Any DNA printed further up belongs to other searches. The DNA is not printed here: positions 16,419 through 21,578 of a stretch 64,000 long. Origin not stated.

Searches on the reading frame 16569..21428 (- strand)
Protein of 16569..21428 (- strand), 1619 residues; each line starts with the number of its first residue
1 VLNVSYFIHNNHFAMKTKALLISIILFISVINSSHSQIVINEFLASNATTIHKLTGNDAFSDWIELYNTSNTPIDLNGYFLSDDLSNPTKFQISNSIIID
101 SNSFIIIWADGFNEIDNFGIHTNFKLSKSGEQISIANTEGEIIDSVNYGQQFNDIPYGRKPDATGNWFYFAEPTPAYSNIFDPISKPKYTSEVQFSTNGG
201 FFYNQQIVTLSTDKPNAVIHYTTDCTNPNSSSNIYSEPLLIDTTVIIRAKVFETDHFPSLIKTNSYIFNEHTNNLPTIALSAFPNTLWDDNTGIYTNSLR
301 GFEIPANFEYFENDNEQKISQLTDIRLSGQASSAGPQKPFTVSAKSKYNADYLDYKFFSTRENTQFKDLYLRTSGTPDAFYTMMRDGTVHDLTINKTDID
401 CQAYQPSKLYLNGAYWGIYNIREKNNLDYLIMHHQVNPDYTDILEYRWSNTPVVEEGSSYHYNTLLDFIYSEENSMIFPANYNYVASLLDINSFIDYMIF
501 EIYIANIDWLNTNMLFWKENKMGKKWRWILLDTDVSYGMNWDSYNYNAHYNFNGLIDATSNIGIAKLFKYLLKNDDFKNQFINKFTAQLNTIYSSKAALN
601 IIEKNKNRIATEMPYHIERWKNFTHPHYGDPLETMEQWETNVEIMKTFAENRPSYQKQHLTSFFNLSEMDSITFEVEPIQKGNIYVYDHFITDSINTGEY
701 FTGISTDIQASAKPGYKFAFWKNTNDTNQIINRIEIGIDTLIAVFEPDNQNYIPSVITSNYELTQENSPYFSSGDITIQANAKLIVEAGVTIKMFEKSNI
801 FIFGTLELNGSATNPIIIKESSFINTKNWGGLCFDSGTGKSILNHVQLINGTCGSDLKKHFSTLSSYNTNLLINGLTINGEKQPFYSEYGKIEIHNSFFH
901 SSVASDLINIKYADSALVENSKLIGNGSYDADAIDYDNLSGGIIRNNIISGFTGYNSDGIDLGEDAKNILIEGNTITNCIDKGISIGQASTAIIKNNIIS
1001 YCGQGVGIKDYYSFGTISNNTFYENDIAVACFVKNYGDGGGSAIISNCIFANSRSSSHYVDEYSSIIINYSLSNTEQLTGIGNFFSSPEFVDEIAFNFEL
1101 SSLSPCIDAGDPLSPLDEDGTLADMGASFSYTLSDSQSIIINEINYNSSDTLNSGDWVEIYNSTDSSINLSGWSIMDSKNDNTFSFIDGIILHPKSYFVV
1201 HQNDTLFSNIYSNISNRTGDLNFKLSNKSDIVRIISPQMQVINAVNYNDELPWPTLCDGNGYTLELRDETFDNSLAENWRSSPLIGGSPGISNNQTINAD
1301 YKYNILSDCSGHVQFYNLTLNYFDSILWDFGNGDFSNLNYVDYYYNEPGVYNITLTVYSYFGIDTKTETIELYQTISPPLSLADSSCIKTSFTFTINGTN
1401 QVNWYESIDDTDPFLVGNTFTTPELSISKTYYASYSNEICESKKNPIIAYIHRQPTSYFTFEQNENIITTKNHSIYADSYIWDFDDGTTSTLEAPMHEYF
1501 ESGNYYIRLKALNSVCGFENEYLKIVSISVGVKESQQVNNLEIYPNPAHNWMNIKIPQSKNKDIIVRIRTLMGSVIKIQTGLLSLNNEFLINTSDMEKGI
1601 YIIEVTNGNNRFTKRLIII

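Call 5: search_protein_families(library=pfam, proteins=[window:16569-21428:-])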
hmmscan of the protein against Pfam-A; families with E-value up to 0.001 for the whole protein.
window:16569-21428:- (1619 aa): 9 families
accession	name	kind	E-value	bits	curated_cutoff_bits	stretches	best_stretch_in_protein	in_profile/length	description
PF08757.17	CotH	-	3.5e-39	135.6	23.8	1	325-655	1-321/322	CotH kinase protein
PF00932.25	LTD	-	1.1e-33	116.3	34.3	2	1135-1248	4-108/109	Lamin Tail Domain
PF18911.6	PKD_4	-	9e-16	58.2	27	2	1476-1513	33-70/85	PKD domain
PF13290.12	CHB_HEX_C_1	-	7.3e-15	55.1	22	1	198-256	2-60/67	Chitobiase/beta-hexosaminidase C-terminal domain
PF18962.6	Por_Secre_tail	-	2.6e-12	47.3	27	1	1543-1618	1-75/75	Secretion system C-terminal sorting domain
PF13287.12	Fn3_assoc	-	3.7e-11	43.4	23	1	208-266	1-59/59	Fn3 associated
PF00801.26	PKD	-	4.4e-11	43.1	23.5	2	1479-1515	31-69/80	PKD domain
PF13229.12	Beta_helix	-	6e-10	39.4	25.9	1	908-1065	3-149/158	Right handed beta helix region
PF19081.6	Ig_7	-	4.5e-08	33.7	27.3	1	1383-1443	9-73/84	Ig-like domain CHU_C associated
